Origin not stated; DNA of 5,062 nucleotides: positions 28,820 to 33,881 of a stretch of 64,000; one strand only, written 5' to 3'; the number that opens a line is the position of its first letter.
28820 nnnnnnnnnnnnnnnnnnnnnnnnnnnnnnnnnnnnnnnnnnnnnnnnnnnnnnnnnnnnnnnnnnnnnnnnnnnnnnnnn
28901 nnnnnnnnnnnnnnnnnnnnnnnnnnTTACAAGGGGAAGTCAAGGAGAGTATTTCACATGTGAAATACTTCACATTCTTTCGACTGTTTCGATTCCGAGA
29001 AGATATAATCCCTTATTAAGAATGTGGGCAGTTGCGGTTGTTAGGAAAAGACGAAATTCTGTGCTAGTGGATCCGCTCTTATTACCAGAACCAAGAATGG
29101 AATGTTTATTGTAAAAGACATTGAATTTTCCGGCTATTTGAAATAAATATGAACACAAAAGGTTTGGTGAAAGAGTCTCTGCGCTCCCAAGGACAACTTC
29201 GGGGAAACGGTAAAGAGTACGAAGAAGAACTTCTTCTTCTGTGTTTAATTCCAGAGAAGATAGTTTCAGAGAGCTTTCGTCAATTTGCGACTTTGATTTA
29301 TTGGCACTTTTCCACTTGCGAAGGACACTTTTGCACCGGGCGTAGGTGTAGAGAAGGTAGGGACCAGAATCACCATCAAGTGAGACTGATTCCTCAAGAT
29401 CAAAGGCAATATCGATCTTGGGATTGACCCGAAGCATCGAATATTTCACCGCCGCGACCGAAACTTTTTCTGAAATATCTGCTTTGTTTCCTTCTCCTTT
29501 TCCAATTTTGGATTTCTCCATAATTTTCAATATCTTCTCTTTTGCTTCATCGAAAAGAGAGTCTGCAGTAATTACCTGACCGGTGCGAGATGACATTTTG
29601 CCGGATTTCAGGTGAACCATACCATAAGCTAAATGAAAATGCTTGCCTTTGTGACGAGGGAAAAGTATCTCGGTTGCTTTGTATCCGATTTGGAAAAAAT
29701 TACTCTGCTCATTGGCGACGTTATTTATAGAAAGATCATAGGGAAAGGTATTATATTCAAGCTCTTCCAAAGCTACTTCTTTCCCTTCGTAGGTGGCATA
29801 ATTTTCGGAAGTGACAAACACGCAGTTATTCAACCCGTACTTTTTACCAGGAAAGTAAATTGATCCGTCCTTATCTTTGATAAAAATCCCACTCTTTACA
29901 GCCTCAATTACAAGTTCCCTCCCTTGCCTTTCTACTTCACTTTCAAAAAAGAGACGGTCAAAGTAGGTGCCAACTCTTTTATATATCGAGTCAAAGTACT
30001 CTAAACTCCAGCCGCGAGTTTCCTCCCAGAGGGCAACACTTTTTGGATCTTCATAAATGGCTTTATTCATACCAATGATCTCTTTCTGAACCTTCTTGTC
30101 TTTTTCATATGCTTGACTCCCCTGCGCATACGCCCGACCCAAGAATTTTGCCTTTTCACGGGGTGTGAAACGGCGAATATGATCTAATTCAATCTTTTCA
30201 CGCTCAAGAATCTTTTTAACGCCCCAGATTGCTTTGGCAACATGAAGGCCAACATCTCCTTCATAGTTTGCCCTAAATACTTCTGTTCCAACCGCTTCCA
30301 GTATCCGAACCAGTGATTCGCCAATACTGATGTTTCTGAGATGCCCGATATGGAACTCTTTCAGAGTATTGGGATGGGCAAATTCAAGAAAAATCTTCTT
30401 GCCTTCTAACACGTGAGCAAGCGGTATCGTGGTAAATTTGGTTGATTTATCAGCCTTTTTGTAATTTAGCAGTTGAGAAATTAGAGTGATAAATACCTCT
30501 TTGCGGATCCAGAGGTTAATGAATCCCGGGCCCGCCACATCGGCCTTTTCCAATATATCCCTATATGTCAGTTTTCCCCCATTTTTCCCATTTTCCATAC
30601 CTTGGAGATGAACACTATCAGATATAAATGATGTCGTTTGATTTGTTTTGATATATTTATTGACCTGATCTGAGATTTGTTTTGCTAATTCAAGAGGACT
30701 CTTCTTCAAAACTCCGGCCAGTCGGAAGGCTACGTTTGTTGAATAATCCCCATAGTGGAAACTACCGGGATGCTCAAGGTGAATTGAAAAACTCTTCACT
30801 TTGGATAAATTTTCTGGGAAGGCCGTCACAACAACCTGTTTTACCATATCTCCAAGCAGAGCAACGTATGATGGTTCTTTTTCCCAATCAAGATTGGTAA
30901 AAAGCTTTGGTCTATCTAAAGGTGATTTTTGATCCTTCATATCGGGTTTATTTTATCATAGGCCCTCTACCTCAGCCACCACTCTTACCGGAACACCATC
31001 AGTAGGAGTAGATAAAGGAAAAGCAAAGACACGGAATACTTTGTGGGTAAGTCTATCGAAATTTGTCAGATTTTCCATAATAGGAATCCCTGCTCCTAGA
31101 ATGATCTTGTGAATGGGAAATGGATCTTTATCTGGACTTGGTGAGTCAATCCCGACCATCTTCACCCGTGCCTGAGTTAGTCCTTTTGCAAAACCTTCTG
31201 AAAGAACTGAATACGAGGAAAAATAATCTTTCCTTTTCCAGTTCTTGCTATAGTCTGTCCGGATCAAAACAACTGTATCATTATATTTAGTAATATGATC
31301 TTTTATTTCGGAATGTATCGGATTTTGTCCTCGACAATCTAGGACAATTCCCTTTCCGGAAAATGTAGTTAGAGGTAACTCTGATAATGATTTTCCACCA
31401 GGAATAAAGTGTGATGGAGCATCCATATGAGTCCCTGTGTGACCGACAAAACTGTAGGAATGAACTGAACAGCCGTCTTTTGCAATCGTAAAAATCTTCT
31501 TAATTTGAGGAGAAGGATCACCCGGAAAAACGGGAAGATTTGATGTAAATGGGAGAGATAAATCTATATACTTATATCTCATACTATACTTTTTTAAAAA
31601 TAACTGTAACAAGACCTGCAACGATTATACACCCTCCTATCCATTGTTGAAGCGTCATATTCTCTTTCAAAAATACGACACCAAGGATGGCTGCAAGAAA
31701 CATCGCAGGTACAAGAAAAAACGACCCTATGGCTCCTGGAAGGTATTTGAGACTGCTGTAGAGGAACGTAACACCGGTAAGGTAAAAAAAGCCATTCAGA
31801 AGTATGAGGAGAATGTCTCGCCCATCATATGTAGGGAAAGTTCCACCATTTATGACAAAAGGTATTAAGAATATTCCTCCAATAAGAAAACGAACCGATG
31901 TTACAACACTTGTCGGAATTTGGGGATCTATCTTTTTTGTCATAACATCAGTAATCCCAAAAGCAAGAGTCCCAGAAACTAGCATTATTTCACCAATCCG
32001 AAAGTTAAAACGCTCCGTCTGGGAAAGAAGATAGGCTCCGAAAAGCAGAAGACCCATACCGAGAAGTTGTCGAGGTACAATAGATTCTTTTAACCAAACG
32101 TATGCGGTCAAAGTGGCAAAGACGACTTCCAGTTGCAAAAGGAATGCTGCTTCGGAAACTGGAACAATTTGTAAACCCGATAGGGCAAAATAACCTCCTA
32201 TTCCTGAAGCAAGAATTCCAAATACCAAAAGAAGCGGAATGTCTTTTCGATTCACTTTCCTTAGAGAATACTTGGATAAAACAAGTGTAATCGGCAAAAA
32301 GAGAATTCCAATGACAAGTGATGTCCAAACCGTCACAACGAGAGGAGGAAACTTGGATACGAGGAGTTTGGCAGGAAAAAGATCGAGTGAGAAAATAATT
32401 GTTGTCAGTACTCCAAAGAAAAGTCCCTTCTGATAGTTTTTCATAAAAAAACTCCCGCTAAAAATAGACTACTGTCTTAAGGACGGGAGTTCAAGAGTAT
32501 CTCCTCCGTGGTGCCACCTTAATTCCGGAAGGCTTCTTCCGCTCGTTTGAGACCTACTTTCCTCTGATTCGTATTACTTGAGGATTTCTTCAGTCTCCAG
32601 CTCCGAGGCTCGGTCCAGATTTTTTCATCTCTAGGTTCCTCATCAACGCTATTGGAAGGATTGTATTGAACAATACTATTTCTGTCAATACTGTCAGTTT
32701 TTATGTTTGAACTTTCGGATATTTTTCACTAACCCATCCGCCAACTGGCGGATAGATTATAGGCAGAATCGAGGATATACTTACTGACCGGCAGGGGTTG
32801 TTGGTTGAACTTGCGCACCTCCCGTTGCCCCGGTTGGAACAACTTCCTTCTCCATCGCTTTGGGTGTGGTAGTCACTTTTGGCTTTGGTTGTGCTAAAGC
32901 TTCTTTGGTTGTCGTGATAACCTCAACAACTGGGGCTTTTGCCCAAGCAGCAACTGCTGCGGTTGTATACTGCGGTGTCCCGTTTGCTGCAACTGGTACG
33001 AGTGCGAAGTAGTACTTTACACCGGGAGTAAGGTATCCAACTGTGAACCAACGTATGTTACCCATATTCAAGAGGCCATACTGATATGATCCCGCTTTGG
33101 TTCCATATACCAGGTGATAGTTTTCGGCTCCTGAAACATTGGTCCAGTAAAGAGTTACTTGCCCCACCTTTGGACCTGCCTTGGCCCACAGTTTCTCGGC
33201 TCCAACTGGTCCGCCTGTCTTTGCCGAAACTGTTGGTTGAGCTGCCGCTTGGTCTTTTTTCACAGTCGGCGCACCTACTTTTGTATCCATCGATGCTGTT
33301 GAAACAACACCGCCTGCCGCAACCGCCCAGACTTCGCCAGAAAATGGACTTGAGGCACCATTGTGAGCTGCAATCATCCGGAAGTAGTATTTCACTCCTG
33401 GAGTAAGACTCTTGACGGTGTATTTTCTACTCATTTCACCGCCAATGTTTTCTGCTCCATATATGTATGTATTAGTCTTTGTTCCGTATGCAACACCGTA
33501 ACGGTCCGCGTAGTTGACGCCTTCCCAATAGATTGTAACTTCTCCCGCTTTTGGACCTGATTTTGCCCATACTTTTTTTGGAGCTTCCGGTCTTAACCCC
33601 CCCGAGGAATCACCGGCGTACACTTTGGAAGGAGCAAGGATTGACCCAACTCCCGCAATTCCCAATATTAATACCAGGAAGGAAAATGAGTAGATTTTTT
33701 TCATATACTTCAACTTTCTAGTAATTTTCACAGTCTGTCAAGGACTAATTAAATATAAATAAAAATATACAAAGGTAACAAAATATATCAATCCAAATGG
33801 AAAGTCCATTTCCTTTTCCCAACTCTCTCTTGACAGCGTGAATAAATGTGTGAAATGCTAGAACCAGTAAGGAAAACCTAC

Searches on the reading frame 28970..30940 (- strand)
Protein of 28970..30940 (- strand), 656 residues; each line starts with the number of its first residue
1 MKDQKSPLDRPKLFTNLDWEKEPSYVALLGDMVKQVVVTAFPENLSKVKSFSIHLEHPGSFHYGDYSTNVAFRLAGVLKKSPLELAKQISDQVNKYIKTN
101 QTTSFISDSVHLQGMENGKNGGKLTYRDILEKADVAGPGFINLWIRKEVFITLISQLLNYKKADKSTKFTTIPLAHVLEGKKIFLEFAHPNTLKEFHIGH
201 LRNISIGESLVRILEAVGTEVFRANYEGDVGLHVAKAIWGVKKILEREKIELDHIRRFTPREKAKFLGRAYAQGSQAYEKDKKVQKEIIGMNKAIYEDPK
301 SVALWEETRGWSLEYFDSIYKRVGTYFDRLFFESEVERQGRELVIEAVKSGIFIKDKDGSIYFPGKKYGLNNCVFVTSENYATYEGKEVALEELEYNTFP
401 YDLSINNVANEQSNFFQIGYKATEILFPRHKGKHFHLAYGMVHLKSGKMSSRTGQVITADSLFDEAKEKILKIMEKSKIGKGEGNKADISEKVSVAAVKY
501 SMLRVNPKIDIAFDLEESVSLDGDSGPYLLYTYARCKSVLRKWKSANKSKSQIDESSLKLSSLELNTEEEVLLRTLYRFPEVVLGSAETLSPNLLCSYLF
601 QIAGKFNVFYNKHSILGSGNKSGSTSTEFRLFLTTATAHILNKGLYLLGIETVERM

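Call 5: search_protein_families(library=pfam, proteins=[window:28970-30940:-], max_evalue=1)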
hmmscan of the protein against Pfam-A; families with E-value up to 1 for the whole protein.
window:28970-30940:- (656 aa): 4 families
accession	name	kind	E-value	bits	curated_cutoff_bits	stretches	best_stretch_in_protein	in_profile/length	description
PF00750.26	tRNA-synt_1d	-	9e-31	107.5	23.3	1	179-514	18-348/349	tRNA synthetases class I (R), catalytic domain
PF05746.21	DALR_1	-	2.6e-28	98.9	22.3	1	529-656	1-117/117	DALR anticodon binding domain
PF03485.21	Arg_tRNA_synt_N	-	8.5e-13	49.2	21.5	2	45-96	11-67/85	Arginyl tRNA synthetase N terminal domain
PF13735.12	tRNA_NucTran2_2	-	0.029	14.8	27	1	534-590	22-75/149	tRNA nucleotidyltransferase domain 2 putative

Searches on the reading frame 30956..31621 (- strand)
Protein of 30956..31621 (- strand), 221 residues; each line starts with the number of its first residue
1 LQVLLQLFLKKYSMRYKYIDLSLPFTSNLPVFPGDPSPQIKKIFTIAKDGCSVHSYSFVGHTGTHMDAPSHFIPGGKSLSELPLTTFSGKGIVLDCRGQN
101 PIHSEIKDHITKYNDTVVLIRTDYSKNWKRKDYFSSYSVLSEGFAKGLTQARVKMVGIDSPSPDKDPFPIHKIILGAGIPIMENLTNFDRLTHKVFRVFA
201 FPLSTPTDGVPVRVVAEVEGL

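Call 22: search_protein_families(library=pfam, proteins=[window:30956-31621:-], max_evalue=10)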
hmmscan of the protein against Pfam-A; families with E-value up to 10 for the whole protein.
window:30956-31621:- (221 aa): 1 family
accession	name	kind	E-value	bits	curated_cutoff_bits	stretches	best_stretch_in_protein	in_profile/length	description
PF04199.19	Cyclase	-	1.2e-27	97.3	23.1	1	19-165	1-142/142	Putative cyclase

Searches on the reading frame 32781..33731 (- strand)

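Call 22: search_protein_families(library=pfam, proteins=[window:32781-33731:-], max_evalue=10)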
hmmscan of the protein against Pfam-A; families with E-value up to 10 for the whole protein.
window:32781-33731:- (316 aa): 4 families
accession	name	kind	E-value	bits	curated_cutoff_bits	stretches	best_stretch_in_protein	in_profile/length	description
PF00041.27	fn3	-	4.9e-07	30.3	25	2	64-131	15-78/84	Fibronectin type III domain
PF16656.11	Pur_ac_phosph_N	-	0.00045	21.2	30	2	64-131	14-90/93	Purple acid Phosphatase, N-terminal domain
PF10179.15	NDNF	-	0.0032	17.9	27.3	1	101-124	88-111/127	Neuron-derived neurotrophic factor, first Fn(III) domain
PF08504.16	RunxI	-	0.019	15.8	27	1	202-225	12-35/93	Runx inhibition domain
